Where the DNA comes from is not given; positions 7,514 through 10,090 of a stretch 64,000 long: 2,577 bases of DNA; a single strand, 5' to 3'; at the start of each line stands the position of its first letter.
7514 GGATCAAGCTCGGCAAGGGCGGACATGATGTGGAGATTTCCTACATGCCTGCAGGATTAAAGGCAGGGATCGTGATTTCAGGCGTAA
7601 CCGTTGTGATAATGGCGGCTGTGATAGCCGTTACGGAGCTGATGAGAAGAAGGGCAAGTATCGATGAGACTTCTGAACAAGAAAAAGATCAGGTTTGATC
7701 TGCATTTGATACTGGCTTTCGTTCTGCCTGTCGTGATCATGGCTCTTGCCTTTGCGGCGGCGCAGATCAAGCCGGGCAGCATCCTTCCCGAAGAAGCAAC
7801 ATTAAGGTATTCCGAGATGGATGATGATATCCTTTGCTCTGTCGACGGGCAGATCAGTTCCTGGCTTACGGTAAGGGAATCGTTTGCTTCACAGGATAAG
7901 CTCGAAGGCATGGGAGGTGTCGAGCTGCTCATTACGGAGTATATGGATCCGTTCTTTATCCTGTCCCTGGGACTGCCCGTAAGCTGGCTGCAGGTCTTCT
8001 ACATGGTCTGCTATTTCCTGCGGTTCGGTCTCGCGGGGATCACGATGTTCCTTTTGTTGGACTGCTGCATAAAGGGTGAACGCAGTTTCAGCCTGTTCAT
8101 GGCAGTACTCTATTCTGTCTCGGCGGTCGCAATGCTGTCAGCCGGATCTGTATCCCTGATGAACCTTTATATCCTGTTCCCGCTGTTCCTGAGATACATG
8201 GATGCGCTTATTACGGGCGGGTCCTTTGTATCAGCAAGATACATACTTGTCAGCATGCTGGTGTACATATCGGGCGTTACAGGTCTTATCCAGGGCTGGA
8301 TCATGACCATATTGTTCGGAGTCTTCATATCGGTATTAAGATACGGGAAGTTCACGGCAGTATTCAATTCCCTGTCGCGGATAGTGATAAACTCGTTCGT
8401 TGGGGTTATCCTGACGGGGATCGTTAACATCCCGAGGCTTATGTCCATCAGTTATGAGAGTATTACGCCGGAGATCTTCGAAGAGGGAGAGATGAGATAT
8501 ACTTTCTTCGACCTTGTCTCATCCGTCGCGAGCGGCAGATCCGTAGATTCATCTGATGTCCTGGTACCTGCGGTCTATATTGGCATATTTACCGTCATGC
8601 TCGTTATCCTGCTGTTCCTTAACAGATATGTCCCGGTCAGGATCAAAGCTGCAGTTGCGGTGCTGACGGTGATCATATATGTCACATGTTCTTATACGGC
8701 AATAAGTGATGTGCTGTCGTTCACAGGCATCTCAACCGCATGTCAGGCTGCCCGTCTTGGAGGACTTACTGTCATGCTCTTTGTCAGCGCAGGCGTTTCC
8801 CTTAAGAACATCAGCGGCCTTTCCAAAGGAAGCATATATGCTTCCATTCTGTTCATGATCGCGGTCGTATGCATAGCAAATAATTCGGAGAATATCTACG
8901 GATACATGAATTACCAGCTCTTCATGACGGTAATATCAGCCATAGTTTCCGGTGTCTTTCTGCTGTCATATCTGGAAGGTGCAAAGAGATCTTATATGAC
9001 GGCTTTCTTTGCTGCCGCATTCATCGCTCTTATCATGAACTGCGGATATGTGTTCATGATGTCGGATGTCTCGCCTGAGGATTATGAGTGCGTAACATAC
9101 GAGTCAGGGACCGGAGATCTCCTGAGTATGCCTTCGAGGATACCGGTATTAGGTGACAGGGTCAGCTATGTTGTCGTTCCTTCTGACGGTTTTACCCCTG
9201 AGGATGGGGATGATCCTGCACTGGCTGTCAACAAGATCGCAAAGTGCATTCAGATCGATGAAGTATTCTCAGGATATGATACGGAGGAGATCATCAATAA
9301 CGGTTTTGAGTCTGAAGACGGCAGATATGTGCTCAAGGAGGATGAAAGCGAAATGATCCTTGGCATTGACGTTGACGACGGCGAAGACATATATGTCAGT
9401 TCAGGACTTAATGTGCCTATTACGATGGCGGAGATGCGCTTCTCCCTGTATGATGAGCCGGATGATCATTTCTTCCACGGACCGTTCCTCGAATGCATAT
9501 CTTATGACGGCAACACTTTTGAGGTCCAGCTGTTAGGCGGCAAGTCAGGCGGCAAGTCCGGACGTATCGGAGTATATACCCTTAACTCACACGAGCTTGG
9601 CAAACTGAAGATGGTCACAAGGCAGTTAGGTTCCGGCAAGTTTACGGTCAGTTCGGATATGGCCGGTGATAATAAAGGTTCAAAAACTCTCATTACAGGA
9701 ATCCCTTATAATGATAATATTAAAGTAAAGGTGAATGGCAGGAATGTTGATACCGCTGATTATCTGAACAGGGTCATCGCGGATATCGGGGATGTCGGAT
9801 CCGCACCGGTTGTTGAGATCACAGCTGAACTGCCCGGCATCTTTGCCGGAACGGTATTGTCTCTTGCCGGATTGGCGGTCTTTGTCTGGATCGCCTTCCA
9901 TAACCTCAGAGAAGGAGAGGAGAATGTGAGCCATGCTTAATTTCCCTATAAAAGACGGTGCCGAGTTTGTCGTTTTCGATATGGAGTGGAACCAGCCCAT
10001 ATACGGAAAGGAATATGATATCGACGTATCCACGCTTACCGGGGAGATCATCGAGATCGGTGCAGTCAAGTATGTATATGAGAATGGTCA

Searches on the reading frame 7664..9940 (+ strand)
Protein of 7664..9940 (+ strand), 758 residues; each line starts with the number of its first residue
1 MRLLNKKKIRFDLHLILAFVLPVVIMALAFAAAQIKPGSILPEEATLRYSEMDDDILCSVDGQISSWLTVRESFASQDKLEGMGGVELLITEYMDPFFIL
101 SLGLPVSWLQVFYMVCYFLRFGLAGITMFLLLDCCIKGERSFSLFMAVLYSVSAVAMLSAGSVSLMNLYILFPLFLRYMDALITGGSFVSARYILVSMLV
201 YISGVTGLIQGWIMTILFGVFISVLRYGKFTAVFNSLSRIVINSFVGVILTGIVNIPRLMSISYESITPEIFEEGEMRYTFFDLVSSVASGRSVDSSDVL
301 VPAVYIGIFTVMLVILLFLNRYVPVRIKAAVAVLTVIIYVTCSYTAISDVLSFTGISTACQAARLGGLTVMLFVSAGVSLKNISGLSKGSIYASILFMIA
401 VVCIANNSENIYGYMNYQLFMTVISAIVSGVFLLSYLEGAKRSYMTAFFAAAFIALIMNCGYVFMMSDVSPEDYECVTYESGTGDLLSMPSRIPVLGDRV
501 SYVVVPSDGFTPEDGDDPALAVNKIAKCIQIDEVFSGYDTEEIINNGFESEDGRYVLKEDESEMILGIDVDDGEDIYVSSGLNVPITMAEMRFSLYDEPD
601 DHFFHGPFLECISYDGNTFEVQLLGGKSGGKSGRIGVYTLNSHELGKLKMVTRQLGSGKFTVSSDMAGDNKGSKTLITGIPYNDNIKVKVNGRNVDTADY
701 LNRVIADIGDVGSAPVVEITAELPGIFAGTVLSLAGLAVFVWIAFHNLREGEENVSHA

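Call 68: search_protein_families(library=pfam, proteins=[window:7664-9940:+], max_evalue=0.01)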
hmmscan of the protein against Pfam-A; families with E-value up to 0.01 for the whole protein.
window:7664-9940:+ (758 aa): 1 family
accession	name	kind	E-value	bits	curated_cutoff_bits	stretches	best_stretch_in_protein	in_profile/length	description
PF09586.16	YfhO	-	3e-13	49.5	28.5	1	93-465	72-445/835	Bacterial membrane protein YfhO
